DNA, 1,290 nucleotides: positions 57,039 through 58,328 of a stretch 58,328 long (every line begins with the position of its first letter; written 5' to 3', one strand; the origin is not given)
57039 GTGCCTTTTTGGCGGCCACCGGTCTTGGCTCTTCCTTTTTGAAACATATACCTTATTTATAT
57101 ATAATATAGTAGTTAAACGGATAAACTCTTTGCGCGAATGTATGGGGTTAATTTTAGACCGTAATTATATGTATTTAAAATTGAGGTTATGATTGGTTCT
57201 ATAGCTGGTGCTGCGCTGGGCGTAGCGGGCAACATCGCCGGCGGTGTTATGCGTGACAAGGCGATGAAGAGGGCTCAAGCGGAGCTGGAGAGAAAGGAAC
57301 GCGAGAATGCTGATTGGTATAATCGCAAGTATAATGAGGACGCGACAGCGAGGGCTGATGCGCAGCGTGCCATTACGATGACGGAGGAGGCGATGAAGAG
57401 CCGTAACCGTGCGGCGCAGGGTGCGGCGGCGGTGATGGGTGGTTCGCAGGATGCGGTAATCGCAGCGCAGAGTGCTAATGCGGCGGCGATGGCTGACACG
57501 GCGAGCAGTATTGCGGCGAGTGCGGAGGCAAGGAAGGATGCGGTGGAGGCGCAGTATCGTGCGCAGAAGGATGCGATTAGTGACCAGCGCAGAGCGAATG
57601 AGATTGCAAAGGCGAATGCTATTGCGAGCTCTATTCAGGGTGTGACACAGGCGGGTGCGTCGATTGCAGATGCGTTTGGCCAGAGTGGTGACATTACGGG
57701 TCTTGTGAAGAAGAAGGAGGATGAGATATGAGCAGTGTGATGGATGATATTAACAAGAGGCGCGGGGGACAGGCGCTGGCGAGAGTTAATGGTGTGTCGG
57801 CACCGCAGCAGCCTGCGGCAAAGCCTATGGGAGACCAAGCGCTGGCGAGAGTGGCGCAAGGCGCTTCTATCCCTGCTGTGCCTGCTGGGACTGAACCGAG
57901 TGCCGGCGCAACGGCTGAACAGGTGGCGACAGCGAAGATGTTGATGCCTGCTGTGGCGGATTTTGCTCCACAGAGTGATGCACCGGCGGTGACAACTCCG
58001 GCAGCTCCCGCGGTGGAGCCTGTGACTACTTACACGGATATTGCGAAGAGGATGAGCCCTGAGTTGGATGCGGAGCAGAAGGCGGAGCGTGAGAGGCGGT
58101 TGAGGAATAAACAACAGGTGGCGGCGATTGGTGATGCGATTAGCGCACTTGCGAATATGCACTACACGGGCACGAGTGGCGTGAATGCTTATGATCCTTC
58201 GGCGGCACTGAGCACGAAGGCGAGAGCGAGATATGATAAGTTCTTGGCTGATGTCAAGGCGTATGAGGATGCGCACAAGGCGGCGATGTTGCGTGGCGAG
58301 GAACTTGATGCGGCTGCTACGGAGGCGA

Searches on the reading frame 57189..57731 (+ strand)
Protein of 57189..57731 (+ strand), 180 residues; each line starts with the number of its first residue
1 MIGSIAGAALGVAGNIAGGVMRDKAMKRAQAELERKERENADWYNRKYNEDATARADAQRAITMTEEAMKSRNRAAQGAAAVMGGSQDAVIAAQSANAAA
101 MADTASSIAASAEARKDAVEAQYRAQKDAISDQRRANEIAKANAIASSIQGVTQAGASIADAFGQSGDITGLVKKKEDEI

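Call 13: search_protein_families(library=phrogs, proteins=[window:57189-57731:+], max_evalue=0.001)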
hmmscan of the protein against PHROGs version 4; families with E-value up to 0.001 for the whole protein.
window:57189-57731:+ (180 aa): 0 families

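Call 93: search_protein_families(library=pfam, proteins=[window:57189-57728:+], max_evalue=0.01)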
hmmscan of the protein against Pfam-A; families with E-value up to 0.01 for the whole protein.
window:57189-57728:+ (180 aa): 1 family
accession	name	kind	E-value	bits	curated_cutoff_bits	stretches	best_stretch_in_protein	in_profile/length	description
PF24072.1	T7_gp14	-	0.0029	18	27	1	4-162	5-160/187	T7 virus internal virion protein gp14 family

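Call 97: find_related_loci(query=window:57189-57728:+, collection=viral_contigs, flank=6000)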
Query window:57189-57728:+ (180 aa) in viral_contigs; peptide patterns used: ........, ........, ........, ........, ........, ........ (x = any residue, [..] = any of these).
27 stretches matched a pattern, but none encodes a relative of the query by tblastn (E <= 1e-3).

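Call 100: find_related_loci(query=A4, collection=viral_contigs, flank=4000)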
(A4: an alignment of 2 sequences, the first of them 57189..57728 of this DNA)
Query A4 (180 aa) in viral_contigs; peptide patterns used: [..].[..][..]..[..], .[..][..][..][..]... (x = any residue, [..] = any of these).
300 stretches matched a pattern; 170 encode a relative of the query (tblastn E <= 1e-3); the best 80 are kept; 80 distinct loci.
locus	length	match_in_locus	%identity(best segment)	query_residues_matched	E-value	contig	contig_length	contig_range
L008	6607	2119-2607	52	1-163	7e-49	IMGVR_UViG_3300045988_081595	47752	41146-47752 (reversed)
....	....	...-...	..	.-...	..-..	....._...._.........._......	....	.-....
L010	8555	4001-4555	47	1-180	9e-45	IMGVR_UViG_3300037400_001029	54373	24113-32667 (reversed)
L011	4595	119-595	52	1-159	3e-45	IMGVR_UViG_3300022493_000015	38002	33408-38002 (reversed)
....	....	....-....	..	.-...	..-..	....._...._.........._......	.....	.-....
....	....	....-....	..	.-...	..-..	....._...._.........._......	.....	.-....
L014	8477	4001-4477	49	2-160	2e-45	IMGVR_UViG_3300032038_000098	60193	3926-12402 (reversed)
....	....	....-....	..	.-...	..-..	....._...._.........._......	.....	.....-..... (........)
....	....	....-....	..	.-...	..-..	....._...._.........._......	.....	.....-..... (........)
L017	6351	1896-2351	53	1-152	1e-44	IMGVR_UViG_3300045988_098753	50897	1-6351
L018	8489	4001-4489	54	1-163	2e-44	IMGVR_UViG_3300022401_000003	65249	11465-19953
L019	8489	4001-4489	54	1-163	2e-44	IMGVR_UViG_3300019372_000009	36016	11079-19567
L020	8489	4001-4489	54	1-163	2e-44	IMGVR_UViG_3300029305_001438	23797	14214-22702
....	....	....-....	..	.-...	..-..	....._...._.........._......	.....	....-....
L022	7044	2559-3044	46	2-163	7e-43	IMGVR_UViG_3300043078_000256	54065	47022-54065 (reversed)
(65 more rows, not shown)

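Call 101: search_solved_structures(query=A4, max_evalue=10, show_alignments=2)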
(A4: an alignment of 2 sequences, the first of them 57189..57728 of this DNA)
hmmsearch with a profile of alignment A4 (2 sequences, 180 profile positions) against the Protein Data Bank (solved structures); distinct sequences matched with E-value up to 10: 5.
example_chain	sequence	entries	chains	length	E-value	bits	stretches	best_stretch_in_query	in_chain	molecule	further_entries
5y5x_I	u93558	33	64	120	3.6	10.8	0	102-151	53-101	V-type ATP synthase, subunit (VAPC-THERM) | V-type ATP synthase subunit G | V-type ATP synthase, subunit G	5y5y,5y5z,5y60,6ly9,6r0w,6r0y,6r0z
3j0j_I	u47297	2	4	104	4.9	10.4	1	101-151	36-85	V-type ATP synthase, subunit (VAPC-THERM)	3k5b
3v6i_B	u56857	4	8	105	4.9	10.4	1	101-151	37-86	V-type ATP synthase, subunit (VAPC-THERM) | V-type ATPase subunit G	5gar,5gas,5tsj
6qum_I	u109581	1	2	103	5.1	10.3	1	101-151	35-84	V-type ATP synthase, subunit (VAPC-THERM)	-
8jpt_A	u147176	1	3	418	7.5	9.8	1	80-114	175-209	Polyene macrolide polyketide synthase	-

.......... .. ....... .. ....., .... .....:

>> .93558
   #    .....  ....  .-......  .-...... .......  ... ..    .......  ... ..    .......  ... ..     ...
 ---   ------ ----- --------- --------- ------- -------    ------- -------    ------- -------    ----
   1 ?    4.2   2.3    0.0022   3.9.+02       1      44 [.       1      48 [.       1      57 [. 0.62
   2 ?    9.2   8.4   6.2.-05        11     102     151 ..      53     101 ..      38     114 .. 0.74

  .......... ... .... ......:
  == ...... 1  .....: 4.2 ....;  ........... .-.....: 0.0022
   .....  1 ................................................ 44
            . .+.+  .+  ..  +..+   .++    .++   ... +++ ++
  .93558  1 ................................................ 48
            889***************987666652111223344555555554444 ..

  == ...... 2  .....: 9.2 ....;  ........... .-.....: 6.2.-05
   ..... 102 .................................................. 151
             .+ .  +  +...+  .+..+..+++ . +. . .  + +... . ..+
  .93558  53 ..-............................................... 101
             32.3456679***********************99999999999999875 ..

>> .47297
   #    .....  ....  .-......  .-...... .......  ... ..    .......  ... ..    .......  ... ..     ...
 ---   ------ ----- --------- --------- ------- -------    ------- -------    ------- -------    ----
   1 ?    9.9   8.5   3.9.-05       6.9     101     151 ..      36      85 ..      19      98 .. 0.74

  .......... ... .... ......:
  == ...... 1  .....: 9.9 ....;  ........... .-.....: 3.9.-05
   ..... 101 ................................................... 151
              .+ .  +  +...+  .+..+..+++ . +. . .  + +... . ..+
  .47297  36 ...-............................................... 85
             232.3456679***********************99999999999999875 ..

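Call 105: search_protein_families(library=pfam, alignment_id=A5, max_evalue=0.1)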
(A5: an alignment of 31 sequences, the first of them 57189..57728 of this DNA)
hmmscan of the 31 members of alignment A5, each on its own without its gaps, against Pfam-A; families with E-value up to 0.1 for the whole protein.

A. member 1, window:57189-57728:+ (180 aa): 1 family
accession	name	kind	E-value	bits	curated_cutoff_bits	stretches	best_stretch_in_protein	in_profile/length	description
PF24072.1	T7_gp14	-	0.0029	18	27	1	4-162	5-160/187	T7 virus internal virion protein gp14 family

B. families by the number of members that match (of 31 scanned): 12 families
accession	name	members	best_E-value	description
PF24072.1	T7_gp14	29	2.2e-06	T7 virus internal virion protein gp14 family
PF19880.4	DUF6353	6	0.003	Family of unknown function (DUF6353)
PF19338.4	NTF3_N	6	0.0046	Neutrophin-3 N-terminus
PF18728.6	HEPN_AbiV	6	0.026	AbiV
PF18688.6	DUF5638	3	0.038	Family of unknown function (DUF5638)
PF19243.4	DUF5892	2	0.0059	Family of unknown function (DUF5892)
PF04614.17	Pex19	2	0.033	Pex19 protein family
PF06305.16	LapA_dom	2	0.055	Lipopolysaccharide assembly protein A domain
PF21300.2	LbR_Ice_bind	1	0.051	Grass antifreeze beta roll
PF09185.15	DUF1948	1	0.054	Domain of unknown function (DUF1948)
PF21993.1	TetR_C_13_2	1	0.056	Transcriptional regulator LmrA/YxaF-like, C-terminal domain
PF06218.16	NPR2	1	0.07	Nitrogen permease regulator 2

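Call 106: search_solved_structures(query=A5, max_evalue=10)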
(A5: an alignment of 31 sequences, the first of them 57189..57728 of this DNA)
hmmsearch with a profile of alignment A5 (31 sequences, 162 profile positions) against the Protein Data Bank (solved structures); distinct sequences matched with E-value up to 10: 2.
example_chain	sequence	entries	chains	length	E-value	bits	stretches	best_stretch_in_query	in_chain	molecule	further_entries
3d3q_A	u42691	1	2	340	1.7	12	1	14-74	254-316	tRNA delta(2)-isopentenylpyrophosphate transferase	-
6fec_u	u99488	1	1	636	2.1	11.7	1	13-88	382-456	Eukaryotic translation initiation factor 4B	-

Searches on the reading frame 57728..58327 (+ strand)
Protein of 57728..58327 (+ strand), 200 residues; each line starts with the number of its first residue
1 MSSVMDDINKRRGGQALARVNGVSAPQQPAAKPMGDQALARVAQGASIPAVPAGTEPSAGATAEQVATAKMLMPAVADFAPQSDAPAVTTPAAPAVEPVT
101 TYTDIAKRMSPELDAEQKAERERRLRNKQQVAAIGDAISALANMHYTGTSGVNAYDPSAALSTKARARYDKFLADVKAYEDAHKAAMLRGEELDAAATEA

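Call 107: search_protein_families(library=pfam, proteins=[window:57728-58327:+], max_evalue=1)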
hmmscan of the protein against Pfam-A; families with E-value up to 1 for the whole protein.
window:57728-58327:+ (200 aa): 1 family
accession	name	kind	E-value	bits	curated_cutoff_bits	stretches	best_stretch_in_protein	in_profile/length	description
PF06037.17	DUF922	-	0.059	13.9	27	1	158-186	72-100/153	Bacterial protein of unknown function (DUF922)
